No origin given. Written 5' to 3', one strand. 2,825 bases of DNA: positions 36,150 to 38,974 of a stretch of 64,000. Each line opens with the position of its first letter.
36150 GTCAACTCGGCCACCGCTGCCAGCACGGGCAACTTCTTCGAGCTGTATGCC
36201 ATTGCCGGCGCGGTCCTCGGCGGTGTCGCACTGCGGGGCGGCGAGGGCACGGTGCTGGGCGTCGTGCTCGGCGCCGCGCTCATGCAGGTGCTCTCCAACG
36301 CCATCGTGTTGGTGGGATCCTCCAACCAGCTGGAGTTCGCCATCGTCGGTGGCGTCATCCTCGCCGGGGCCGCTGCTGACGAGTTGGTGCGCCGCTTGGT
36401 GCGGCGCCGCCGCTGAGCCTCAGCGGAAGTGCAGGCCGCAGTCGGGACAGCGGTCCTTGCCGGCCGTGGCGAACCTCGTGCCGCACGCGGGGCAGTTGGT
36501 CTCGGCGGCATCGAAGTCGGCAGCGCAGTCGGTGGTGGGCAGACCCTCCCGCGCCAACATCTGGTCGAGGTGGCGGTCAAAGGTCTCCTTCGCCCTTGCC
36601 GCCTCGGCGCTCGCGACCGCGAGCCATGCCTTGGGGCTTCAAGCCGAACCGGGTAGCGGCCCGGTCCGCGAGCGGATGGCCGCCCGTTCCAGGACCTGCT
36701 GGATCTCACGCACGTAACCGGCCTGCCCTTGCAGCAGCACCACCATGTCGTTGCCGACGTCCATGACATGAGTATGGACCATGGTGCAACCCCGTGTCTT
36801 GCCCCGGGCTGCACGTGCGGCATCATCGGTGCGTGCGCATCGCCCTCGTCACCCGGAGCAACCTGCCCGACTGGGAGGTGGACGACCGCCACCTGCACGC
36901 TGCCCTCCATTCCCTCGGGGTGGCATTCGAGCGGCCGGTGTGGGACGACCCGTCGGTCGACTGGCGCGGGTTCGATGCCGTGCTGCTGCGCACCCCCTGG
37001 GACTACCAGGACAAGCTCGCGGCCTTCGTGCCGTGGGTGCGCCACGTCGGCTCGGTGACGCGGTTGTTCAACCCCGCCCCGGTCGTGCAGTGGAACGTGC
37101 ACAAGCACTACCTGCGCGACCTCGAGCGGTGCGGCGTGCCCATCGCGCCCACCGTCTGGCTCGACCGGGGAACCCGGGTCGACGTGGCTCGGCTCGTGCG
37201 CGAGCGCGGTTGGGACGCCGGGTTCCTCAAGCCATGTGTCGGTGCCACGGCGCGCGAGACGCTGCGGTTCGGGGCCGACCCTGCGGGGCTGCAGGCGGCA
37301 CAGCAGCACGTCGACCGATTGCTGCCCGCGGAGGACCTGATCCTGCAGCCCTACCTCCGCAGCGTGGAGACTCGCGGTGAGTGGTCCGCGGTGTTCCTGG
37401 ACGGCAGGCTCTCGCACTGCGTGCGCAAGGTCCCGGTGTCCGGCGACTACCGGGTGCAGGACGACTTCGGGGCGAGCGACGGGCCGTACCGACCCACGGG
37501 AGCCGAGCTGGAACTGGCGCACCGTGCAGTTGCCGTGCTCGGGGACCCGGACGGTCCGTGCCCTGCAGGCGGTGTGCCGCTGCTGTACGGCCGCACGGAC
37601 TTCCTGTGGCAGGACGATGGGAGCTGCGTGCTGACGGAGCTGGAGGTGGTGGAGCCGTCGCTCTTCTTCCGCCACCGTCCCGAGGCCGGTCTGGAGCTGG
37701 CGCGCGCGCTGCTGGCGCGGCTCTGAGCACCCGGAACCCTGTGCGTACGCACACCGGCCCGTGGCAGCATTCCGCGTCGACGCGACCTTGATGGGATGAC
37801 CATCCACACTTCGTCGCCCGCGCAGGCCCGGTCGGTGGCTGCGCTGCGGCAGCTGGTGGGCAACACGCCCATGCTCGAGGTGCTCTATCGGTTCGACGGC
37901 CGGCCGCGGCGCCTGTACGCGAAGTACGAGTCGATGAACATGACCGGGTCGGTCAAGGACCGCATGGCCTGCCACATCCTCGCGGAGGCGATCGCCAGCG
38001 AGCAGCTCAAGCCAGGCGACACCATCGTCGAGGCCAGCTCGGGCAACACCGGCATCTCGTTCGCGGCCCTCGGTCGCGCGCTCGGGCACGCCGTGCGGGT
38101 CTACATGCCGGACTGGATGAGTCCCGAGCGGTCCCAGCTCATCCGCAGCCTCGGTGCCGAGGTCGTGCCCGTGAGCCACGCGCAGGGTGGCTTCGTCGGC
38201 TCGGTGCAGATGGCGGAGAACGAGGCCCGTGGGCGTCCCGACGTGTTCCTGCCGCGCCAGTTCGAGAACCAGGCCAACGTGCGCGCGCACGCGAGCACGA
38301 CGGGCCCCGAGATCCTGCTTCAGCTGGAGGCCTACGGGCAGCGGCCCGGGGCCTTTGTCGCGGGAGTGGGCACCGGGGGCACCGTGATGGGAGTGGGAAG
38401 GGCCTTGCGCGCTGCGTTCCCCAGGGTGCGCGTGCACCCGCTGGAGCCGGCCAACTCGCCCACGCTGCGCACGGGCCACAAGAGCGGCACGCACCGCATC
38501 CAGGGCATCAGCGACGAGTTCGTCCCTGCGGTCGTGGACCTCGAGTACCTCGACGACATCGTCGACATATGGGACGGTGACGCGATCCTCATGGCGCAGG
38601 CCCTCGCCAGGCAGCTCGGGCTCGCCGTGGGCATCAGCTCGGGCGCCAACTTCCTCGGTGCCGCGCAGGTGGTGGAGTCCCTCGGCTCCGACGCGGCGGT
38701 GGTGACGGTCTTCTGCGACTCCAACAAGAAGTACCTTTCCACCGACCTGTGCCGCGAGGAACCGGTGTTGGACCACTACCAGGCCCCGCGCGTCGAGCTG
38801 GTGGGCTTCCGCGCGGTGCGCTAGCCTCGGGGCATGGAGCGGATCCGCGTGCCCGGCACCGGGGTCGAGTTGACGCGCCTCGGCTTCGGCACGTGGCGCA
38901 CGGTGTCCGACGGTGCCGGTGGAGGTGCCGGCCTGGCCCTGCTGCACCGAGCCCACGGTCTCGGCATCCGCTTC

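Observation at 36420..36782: Hidden small gene whose coding signal runs through an in-frame TGA followed by a GGUC-looped hairpin (selenocysteine/readthrough candidate or fresh pseudogene)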

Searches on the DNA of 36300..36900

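Call 16: search_rna_families(source=window, start=36300, end=36900, threshold=evalue, max_evalue=10)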
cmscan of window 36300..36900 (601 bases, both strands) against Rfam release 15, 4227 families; matches with E-value up to 10: 6.
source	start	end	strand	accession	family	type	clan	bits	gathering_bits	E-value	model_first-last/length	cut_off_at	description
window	36540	36652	+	RF02203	WT1-AS_1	Gene; lncRNA;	-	16.7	40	9.2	1-109/109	no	WT1 antisense RNA conserved region 1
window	36672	36776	+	RF00763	mir-339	Gene; miRNA;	-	15.7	60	9.8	1-92/92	no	mir-339 microRNA precursor family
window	36468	36568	+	RF02836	Bcj14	Gene; sRNA;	-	14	59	5.3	1-171/171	no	Burkholderia RNA 14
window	36639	36717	-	RF02828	Scr3920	Gene; sRNA;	-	12.4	88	8.8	1-125/125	no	Streptomyces RNA 3920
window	36585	36623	-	RF03156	L31-Firmicutes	Cis-reg; leader;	CL00118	12.3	33.3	9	1-32/32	no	L31-Firmicutes ribosomal protein leader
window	36802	36856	-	RF01276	sR53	Gene; snRNA; snoRNA; CD-box;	-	11.5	49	4.7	1-60/60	no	Small nucleolar RNA sR53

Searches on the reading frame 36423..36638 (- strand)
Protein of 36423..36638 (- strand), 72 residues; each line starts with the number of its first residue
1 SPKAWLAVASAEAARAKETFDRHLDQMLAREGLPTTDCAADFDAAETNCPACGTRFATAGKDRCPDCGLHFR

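Call 4: search_protein_families(library=pfam, proteins=[window:36423-36638:-], max_evalue=10)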
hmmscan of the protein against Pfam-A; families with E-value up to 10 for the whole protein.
seq(72 aa): 36 families (the best 25 are shown)
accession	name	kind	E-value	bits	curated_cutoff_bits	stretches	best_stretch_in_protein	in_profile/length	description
PF13248.11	Zn_ribbon_3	-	2.5e-05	24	27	1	46-69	2-24/26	zinc-ribbon domain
PF23783.1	Zn_ribbon_TiaS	-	0.0013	18.9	27.3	1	49-68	4-26/41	TiaS C-terminal zinc ribbon domain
PF12773.13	DZR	-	0.0014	19.2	27.3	1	37-68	3-31/45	Double zinc ribbon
PF18912.6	DZR_2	-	0.0049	17.1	27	1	38-68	13-43/56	Double zinc ribbon domain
PF23455.1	DUF7129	-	0.0072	16.5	30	1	48-69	13-35/45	Domain of unknown function (DUF7129)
PF01155.25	HypA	-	0.0074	16.7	28.9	1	35-68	59-93/112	Hydrogenase/urease nickel incorporation, metallochaperone, hypA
PF13719.11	Zn_ribbon_5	-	0.019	15.1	29.3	2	47-56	3-12/37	zinc-ribbon domain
PF19335.5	HMBD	-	0.023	15.1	23.6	1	42-54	12-23/28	Heavy metal binding domain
PF24460.1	DUF7575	-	0.024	14.4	28.5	2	45-54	2-11/28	Domain of unknown function (DUF7575)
PF00320.33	GATA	-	0.029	14.4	26.8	1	49-60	23-34/36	GATA zinc finger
PF04438.22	zf-HIT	-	0.05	13.8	24.7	1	48-56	15-23/30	HIT zinc finger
PF07503.17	zf-HYPF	-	0.053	13.8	23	1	42-56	17-31/34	HypF finger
PF09297.16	Zn_ribbon_NUD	-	0.059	13.5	24.8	2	63-71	23-31/32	NADH pyrophosphatase zinc ribbon domain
PF00096.32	zf-C2H2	-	0.066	14.1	25.2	1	63-72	2-11/23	Zinc finger, C2H2 type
PF07191.17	Zn_ribbon_6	-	0.066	13.7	25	1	44-68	14-36/67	Double zinc ribbon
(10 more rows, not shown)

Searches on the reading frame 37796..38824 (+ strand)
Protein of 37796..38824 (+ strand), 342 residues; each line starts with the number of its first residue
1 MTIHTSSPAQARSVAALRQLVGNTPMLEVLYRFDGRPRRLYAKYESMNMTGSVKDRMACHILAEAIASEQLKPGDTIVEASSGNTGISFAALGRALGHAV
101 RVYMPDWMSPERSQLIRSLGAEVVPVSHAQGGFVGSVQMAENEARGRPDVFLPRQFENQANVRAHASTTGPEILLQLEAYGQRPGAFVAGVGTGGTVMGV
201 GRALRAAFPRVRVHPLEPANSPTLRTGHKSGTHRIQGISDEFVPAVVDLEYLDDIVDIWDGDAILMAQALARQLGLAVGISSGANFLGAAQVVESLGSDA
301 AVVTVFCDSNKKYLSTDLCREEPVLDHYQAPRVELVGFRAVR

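Call 40: find_encoding_contigs(protein=window:37796-38824:+, flank=3000, max_places=4)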
Protein window:37796-38824:+ (342 aa): 1 contig read that carries it; 1 place shown.
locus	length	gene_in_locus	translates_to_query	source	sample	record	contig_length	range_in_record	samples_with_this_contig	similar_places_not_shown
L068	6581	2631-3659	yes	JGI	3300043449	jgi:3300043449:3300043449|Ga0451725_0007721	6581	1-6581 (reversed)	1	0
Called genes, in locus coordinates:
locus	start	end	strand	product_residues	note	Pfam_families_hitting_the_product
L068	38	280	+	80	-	-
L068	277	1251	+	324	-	PF02653:BPD_transp_2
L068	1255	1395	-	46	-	PF13248:Zn_ribbon_3 (weak)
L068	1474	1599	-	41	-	-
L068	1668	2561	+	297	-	PF27100:DcsG_N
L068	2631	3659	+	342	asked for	PF00291:PALP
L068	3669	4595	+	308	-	PF00248:Aldo_ket_red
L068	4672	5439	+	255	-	PF00085:Thioredoxin, PF13098:Thioredoxin_2, PF14561:TPR_20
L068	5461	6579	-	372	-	?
